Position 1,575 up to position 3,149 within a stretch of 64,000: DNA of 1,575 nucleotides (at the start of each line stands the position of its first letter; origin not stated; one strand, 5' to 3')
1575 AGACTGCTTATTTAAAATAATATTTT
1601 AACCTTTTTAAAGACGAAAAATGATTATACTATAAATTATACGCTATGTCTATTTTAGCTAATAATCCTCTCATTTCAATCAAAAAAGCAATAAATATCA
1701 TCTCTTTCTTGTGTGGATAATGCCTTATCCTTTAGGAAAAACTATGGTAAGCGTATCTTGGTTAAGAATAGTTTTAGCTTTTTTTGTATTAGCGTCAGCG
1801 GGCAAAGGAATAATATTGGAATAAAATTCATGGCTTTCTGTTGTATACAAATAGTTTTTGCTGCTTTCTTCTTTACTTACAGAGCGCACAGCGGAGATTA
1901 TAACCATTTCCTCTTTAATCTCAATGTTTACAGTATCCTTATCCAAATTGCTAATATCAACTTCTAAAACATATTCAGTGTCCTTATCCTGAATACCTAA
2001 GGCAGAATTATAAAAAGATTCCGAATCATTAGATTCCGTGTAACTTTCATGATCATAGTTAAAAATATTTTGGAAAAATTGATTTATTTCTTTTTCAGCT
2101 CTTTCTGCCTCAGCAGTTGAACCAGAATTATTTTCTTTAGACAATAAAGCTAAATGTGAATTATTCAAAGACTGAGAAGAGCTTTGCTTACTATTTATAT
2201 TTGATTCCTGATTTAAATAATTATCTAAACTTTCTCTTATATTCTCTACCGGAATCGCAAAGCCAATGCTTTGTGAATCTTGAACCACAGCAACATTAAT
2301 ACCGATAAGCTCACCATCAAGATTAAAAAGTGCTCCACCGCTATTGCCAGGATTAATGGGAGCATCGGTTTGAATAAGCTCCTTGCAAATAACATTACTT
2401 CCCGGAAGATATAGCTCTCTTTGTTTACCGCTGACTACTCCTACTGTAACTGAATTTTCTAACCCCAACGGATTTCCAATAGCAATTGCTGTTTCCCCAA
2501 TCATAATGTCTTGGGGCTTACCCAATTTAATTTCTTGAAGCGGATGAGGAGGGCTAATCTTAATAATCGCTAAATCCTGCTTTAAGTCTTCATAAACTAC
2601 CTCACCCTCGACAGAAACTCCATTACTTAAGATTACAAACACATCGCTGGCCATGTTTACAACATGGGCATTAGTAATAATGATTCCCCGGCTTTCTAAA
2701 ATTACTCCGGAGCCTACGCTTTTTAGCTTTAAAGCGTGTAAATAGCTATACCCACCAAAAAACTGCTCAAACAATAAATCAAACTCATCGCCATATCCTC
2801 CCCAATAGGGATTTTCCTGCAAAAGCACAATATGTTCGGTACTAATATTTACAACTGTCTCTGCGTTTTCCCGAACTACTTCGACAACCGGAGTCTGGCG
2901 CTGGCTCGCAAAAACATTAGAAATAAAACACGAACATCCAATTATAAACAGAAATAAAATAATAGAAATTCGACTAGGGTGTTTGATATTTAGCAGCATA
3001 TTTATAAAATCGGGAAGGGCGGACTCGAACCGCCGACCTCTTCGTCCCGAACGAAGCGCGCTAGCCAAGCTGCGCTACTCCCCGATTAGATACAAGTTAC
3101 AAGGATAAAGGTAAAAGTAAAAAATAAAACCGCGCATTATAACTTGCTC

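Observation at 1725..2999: HtrA-family serine protease carrying an Hsp20/alpha-crystallin domain in place of PDZ domains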

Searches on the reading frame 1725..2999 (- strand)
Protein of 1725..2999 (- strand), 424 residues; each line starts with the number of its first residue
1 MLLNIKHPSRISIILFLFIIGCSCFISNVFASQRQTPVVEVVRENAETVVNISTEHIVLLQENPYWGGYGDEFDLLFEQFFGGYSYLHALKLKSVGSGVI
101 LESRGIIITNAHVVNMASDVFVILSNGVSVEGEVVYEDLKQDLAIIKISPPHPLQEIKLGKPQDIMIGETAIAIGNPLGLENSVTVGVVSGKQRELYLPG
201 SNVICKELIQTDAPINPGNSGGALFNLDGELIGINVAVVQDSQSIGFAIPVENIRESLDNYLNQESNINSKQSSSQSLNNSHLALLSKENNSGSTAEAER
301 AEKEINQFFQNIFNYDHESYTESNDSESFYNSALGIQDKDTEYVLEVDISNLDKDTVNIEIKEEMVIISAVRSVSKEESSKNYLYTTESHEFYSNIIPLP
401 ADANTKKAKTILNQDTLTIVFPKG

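Call 3: search_protein_families(library=pfam, proteins=[window:1725-2999:-], max_evalue=10)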
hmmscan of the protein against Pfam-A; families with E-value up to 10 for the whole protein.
window:1725-2999:- (424 aa): 5 families
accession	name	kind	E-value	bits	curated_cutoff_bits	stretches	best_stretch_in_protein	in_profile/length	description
PF13365.12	Trypsin_2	-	2e-31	110.1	27.6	1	96-234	1-144/144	Trypsin-like peptidase domain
PF00089.32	Trypsin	-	1.1e-16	61.8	20.6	1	89-255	17-217/220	Trypsin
PF00011.27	HSP20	-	6.8e-08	33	20.8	1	336-423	2-87/102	Hsp20/alpha crystallin family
PF15097.11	Ig_J_chain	-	0.065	13.6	27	1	348-415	63-129/134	Immunoglobulin J chain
PF10459.15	Peptidase_S46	-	1.6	7.8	22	1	214-236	629-651/698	Peptidase S46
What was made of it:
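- On HtrA / Do family (MEROPS S1C): Trypsin_2 scores 110 bits (call 3).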

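Call 4: search_protein_families(library=ncbifam, proteins=[window:1725-2999:-], max_evalue=10)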
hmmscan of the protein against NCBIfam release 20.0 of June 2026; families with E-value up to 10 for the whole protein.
window:1725-2999:- (424 aa): 15 families
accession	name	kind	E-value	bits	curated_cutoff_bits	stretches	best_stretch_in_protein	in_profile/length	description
TIGR02037.1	degP_htrA_DO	subfamily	1.7e-64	218.4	416.2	1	38-265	3-231/434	Do family serine endopeptidase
NF041521.1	HhoA_HhoB_HtrA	equivalog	7.9e-59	199.6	450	1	38-265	3-226/335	HhoA/HhoB/HtrA family serine endopeptidase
NF047968.1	SerProtHtrA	equivalog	1.3e-50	172.8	470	1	90-264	83-259/357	serine protease HtrA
NF008189.1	PRK10942.1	equivalog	3.5e-38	131.3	720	1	91-256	110-276/477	serine endoprotease DegP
NF007526.1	PRK10139.1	equivalog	1.9e-37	129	756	1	79-264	74-261/456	serine endoprotease DegQ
TIGR02038.1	protease_degS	equivalog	1.4e-36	126.3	422.95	1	88-261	72-246/351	outer membrane-stress sensor serine endopeptidase DegS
NF040960.1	MamE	equivalog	5.4e-36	124.4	800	1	92-263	120-295/659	magnetosome formation protease MamE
NF008147.1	PRK10898.1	equivalog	1.5e-35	123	408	1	89-253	73-239/352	outer membrane-stress sensor serine endopeptidase DegS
NF050055.1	SerProtHtrAMycob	equivalog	2.1e-35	122.6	800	1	93-264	226-409/502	serine protease HtrA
NF053637.1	SerProtHtrAspr2045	equivalog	2e-34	119.2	650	1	91-268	100-288/394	serine protease HtrA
NF033740.0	MarP_fam_protase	equivalog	3.3e-23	82.3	250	1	94-272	211-388/390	MarP family serine protease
NF040961.1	MamO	equivalog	8.6e-21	73.9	800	1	92-296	96-284/648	magnetosome protein MamO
NF041799.1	Hsp14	equivalog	1.6e-07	31.3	100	1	325-422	12-107/118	archaeal heat shock protein Hsp14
NF042420.1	Hsp18_Clos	equivalog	2.9e-06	27.4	195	1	299-386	14-97/147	heat shock protein Hsp18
NF041800.1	Hsp20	equivalog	0.0029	17.2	140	1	335-423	77-149/162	archaeal heat shock protein Hsp20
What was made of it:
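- On HtrA / Do family (MEROPS S1C): TIGR02037 scores 218 bits over profile positions 3-231 (call 4).
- Closest known: HtrA/Do-family periplasmic proteases. Different: TIGR02037 scores 218 bits against a cutoff of 416, because only the protease half aligns (call 4).
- Checked: NCBIfam degP_htrA_DO matches only its protease half, profile positions 3-231 of 434 (call 4).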

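Call 5: find_homologous_proteins(query=window:1725-2999:-)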
Query window:1725-2999:- (424 aa): 8000 proteins with E <= 0.001 among 8000 candidates; the best 120 are listed.
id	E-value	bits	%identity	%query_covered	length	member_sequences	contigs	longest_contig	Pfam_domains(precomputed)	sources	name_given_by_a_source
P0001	2.2e-271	917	100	100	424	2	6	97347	PF13365.13,PF00011.28,PF00089.33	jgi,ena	-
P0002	2.6e-163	562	69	94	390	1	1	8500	PF13365.13,PF00011.28,PF00089.33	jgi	-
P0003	1.4e-122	427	51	94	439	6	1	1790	PF13365.13,PF00011.28,PF00089.33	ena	-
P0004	6.9e-120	419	48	99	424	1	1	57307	PF13365.13,PF00011.28,PF00089.33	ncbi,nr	ncbi:MAG: trypsin-like peptidase domain-containing protein [Candidatus Omnitrophica bacterium]|nr:tr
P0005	1.3e-117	411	49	97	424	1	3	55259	PF13365.13,PF00011.28,PF00089.33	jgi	-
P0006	8.3e-117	409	49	98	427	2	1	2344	PF13365.13,PF00011.28,PF00089.33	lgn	-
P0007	1.1e-116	408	50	92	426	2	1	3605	PF13365.13,PF00011.28,PF00089.33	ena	-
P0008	1.3e-116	408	48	97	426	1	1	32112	PF13365.13,PF00011.28,PF00089.33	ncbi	-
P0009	2.9e-116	407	51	92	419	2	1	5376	PF13365.13,PF00011.28,PF00089.33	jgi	jgi:S1-C subfamily serine protease/HSP20 family molecular chaperone IbpA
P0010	3.0e-116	407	48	99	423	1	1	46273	PF13365.13,PF00011.28,PF00089.33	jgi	jgi:S1-C subfamily serine protease/HSP20 family molecular chaperone IbpA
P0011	1.2e-115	405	47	98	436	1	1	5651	PF13365.13,PF00011.28,PF00089.33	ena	-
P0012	4.6e-115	403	49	98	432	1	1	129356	PF13365.13,PF00011.28,PF00089.33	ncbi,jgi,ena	-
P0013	6.2e-115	402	48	97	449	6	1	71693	PF13365.13,PF00011.28,PF00089.33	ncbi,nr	ncbi:MAG: hypothetical protein DRP85_01615 [Candidatus Makaraimicrobium thalassicum]|nr:MAG: hypothe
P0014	1.5e-114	401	47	99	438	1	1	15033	PF13365.13,PF00011.28,PF00089.33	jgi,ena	-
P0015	2.2e-114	401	48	97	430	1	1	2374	PF13365.13,PF00011.28,PF00089.33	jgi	jgi:S1-C subfamily serine protease/HSP20 family molecular chaperone IbpA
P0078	2.0e-98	348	44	98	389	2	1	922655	PF13365.13,PF00011.28,PF00089.33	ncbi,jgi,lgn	ncbi:MAG: trypsin-like peptidase domain-containing protein [Candidatus Omnitrophota bacterium]|jgi:S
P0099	7.3e-80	287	56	61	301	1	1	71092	PF13365.13,PF00089.33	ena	-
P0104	1.4e-76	276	53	59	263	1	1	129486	PF13365.13,PF00089.33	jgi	jgi:serine protease Do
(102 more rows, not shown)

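Call 12: find_related_loci(query=A1, collection=genome_contigs, flank=6000)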
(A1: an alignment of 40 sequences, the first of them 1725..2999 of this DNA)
Query A1 (424 aa) in genome_contigs; peptide patterns used: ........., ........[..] (x = any residue, [..] = any of these).
599 stretches matched a pattern (row limit reached: there are more); 598 encode a relative of the query (tblastn E <= 1e-3); the best 80 are kept; 80 distinct loci.
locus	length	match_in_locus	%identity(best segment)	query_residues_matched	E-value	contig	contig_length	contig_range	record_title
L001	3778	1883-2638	45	9-267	4e-62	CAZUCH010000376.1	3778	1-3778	MAG TPA_asm: uncultured Planctomycetales bacterium isolate binchicken_co86_161 genome assembly, contig: NODE_16780_lengt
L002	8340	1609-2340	45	29-277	7e-58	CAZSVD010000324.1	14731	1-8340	MAG TPA_asm: uncultured bacterium isolate SRP135725_co2_92 genome assembly, contig: k141_4633670, whole genome shotgun s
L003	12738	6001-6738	43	9-267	6e-56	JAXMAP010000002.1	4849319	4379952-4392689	MAG: Phycisphaerae bacterium isolate STL-PLA13 C1.27.fa-2, whole genome shotgun sequence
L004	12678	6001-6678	45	34-267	6e-55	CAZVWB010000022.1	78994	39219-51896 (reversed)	MAG TPA_asm: uncultured Planctomycetales bacterium isolate SRP287051_co2_4 genome assembly, contig: NODE_702_length_7899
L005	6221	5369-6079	40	10-265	5e-51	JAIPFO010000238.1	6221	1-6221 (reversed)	MAG: Phycisphaerae bacterium isolate Tobar13.5m-G41 Tobar13-5m-C12995, whole genome shotgun sequence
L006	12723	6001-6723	40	23-263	6e-49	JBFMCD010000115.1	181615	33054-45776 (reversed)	MAG: Acidobacteriota bacterium isolate MAG184 MAG184_115, whole genome shotgun sequence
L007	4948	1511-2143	43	34-256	1e-48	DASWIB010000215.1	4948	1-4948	MAG TPA_asm: Thermoanaerobaculia bacterium isolate SMAG_U2857 k141_585654, whole genome shotgun sequence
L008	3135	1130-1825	40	11-253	3e-48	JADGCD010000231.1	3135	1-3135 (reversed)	MAG: Nitrospinota bacterium isolate nWMHbin6 nWMH_bin6_NODE_234_length_3135_cov_2.379870, whole genome shotgun sequence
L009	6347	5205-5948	37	6-263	8e-47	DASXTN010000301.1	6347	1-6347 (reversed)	MAG TPA_asm: Thermoanaerobaculia bacterium isolate SMAG_U4693 k141_2117882, whole genome shotgun sequence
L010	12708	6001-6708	38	1-256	1e-45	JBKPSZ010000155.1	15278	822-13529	MAG: Acidobacteriota bacterium isolate GS_EKS_MAG_00009 GS_EKS_000002819222, whole genome shotgun sequence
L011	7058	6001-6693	42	25-265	6e-45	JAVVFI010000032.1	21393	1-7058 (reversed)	MAG: Sedimentisphaerales bacterium isolate TamC13-43 NODE_32_length_21393_cov_3.001970, whole genome shotgun sequence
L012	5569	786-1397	41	34-254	3e-42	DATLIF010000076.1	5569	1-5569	MAG TPA_asm: Fimbriiglobus sp. isolate SMAG_U13660 k141_2944498, whole genome shotgun sequence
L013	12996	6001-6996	35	11-336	7e-42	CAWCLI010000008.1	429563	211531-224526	MAG: Nitrospirota bacterium isolate MFD03726.bin.1.47 genome assembly, contig: contig_31123, whole genome shotgun sequen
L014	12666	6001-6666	41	41-262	1e-41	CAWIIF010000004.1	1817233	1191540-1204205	MAG: Bryobacterales bacterium isolate MFD05502.bin.1.55 genome assembly, contig: contig_2627, whole genome shotgun seque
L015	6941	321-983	42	38-262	1e-41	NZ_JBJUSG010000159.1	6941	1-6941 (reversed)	Candidatus Magnetominusculus dajiuhuensis isolate DJH-1 NODE_2604_length_6941_cov_1152.397183, whole genome shotgun sequ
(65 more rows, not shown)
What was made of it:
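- Tried and rejected: Genome-collection scan for taxonomic spread (call 12).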

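Call 18: predict_structure(alignment_id=A2)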
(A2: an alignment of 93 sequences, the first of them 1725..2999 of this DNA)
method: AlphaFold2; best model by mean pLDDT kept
length: 424 residues; sequences in the alignment: 93
mean_pLDDT: 77.2   pTM: 0.59
mean pLDDT of the five models: 77.2, 75.8, 75.3, 74.8, 73.4
residues with pLDDT >= 90: 203; 70-90: 83; 50-70: 60; < 50: 78
segments of 3 or more residues with pLDDT < 50: 58-71, 76-78, 80-91, 270-293, 312-332
pLDDT, mean of each block of 10 residues (from residue 1): 63 91 74 86 96 68 37 48 41 76 98 84 92 94 97 97 95 90 94 85 87 90 97 89 86 97 74 37 34 54 56 40 31 72 95 91 88 73 67 81 95 95 95
secondary structure, 60 per line:
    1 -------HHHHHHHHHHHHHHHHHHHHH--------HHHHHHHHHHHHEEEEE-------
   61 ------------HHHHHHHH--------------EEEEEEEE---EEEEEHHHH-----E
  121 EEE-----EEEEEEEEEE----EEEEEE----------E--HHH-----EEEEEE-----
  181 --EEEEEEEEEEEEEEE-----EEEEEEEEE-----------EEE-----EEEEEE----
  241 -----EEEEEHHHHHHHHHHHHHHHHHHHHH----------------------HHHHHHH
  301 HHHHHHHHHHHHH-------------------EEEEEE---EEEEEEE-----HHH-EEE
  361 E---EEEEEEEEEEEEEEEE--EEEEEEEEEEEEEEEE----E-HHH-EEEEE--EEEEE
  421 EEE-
elements in order: H8-28 H37-48 E49-53 H73-80 E95-102 E106-110 H111-114 E120-123 E129-138 E143-148 E170-175 E183-197 E203-211 E223-225 E231-236 E246-250 H251-271 H294-313 E333-338 E342-348 E358-361 E365-380 E383-398 E409-413 E416-423

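Call 30: find_encoding_contigs(protein=P0104, flank=4000, max_places=3)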
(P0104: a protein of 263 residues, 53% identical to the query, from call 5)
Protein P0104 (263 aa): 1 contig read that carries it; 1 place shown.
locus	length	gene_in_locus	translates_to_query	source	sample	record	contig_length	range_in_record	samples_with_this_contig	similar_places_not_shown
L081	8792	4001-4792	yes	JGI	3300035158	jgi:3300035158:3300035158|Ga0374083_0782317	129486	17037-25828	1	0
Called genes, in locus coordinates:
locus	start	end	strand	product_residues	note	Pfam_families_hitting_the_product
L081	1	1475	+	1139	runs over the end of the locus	PF01364:Peptidase_C25, PF16841:CBM60 (weak)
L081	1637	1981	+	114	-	-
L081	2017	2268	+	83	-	-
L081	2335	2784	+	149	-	-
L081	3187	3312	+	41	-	-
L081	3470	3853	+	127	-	PF03061:4HBT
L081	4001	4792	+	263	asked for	PF00089:Trypsin, PF13365:Trypsin_2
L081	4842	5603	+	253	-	-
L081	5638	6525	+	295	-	PF01261:AP_endonuc_2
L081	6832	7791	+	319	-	PF00005:ABC_tran, PF13304:AAA_21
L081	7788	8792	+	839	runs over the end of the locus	PF12679:ABC2_membrane_2 (weak), PF12730:ABC2_membrane_4 (weak), PF13346:ABC2_membrane_5 (weak), PF12698:ABC2_membrane_3, PF23357:DUF7088, PF09822:ABC_transp_aux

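Call 31: find_encoding_contigs(protein=P0099, flank=4000, max_places=3)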
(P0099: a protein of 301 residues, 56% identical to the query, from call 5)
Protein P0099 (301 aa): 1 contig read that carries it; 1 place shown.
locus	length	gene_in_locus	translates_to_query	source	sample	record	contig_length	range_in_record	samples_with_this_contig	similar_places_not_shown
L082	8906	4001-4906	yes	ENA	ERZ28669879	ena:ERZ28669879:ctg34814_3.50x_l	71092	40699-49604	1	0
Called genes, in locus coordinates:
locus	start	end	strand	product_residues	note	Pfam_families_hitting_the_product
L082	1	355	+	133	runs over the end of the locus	PF02082:Rrf2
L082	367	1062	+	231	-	PF00037:Fer4 (faint), PF12837:Fer4_6 (weak), PF12838:Fer4_7 (faint), PF13237:Fer4_10 (weak), PF14697:Fer4_21 (weak), PF13187:Fer4_9 (weak), PF27217:AF_0155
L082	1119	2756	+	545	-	PF03063:Prismane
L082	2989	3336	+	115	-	-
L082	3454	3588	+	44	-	-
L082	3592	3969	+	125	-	PF04126:Cyclophil_like, PF18050:Cyclophil_like2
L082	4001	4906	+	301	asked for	PF00089:Trypsin, PF13365:Trypsin_2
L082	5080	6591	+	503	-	PF02511:Thy1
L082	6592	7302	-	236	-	PF02811:PHP (weak)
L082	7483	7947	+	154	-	-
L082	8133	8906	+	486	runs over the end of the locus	PF20225:DUF6584 (faint), PF23914:TPR_CcmH_CycH, PF12895:ANAPC3 (faint), PF00515:TPR_1 (weak), PF07719:TPR_2 (weak), PF13414:TPR_11 (weak), PF13432:TPR_16 (weak), PF14559:TPR_19 (weak), +10 more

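Call 34: find_encoding_contigs(protein=P0078, flank=5000, max_places=2)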
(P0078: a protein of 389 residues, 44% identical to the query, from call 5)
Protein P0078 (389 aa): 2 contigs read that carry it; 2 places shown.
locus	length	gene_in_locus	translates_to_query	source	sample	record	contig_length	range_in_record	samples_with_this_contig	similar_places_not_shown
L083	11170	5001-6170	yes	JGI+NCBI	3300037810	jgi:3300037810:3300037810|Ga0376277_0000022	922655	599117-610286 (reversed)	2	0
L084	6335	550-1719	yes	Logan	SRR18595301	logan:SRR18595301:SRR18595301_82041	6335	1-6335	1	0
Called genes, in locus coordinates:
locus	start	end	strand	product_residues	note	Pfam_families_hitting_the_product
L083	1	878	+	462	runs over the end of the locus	PF01590:GAF, PF13185:GAF_2, PF00512:HisKA, PF02518:HATPase_c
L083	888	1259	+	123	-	PF00072:Response_reg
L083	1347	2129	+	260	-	PF02557:VanY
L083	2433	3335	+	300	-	PF08495:FIST (faint)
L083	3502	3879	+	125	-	PF04126:Cyclophil_like, PF18050:Cyclophil_like2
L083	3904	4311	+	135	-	-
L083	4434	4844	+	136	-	-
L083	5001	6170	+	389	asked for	PF00089:Trypsin, PF13365:Trypsin_2, PF00011:HSP20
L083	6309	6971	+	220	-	PF00881:Nitroreductase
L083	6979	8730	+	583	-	PF02449:Glyco_hydro_42 (faint)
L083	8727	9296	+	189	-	PF01613:Flavin_Reduct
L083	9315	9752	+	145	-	-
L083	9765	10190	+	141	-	PF22091:DUF6941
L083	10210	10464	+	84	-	PF01713:Smr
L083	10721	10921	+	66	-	PF00313:CSD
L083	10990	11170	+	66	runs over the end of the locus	PF00313:CSD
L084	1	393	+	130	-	?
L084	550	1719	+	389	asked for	PF00089:Trypsin, PF13365:Trypsin_2, PF00011:HSP20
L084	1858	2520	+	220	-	PF00881:Nitroreductase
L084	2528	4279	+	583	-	PF02449:Glyco_hydro_42 (faint)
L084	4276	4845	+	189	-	PF01613:Flavin_Reduct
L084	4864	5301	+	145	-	-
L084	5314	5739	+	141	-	PF22091:DUF6941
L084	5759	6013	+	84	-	PF01713:Smr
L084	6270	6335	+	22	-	?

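Call 35: find_encoding_contigs(protein=P0012, flank=5000, max_places=2)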
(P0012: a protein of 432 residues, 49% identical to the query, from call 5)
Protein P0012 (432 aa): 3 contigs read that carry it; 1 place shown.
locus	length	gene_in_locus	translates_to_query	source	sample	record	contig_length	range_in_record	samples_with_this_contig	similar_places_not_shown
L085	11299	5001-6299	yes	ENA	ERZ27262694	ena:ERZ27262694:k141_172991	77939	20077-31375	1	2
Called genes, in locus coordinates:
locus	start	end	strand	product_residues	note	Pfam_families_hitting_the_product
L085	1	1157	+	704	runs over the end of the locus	PF01627:Hpt, PF02895:H-kinase_dim (weak), PF02518:HATPase_c, PF01584:CheW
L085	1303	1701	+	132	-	PF01627:Hpt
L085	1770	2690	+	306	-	PF03975:CheD, PF00072:Response_reg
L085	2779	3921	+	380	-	PF00561:Abhydrolase_1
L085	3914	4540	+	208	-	PF07021:MetW, PF13489:Methyltransf_23, PF13847:Methyltransf_31, PF08241:Methyltransf_11, PF08242:Methyltransf_12 (weak), PF13649:Methyltransf_25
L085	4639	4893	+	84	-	PF01106:NifU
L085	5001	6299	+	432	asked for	PF00089:Trypsin, PF13365:Trypsin_2, PF00011:HSP20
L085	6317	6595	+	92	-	PF00708:Acylphosphatase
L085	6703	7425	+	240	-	PF00149:Metallophos, PF12850:Metallophos_2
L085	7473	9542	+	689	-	PF22745:Nlig-Ia, PF01653:DNA_ligase_aden, PF03120:OB_DNA_ligase, PF03119:DNA_ligase_ZBD (weak), PF14520:HHH_5 (faint), PF12826:HHH_2, PF00533:BRCT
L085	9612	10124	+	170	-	-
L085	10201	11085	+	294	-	PF02899:Phage_int_SAM_1, PF00589:Phage_integrase, PF22823:MrpR_C_cat (weak)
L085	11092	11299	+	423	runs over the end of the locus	PF01743:PolyA_pol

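Call 36: find_encoding_contigs(protein=P0004, flank=5000, max_places=2)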
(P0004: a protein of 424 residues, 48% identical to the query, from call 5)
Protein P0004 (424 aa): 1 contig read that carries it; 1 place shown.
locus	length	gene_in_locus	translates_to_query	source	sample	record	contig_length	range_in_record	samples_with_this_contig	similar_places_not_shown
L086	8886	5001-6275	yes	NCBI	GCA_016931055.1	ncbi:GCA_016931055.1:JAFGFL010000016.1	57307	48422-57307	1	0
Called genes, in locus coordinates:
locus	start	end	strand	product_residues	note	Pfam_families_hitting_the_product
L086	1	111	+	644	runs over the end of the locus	PF00009:GTP_EFTU, PF01926:MMR_HSR1 (weak), PF22042:EF-G_D2, PF03144:GTP_EFTU_D2, PF14492:EFG_III, PF16658:RF3_C, PF03764:EFG_IV, PF00679:EFG_C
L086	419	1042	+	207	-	PF01726:LexA_DNA_bind, PF00717:Peptidase_S24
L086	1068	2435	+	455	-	PF04471:Mrr_cat (weak)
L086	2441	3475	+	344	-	PF01555:N6_N4_Mtase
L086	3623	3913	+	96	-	-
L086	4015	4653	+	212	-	PF00574:CLP_protease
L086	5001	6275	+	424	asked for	PF00089:Trypsin, PF13365:Trypsin_2, PF00011:HSP20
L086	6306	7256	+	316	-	PF11412:DsbD_N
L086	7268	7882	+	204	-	PF00578:AhpC-TSA, PF08534:Redoxin, PF00255:GSHPx (weak)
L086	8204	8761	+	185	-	-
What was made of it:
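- Genomic context of the fusion gene is not conserved, so no partner genes support the model (calls 34-36).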
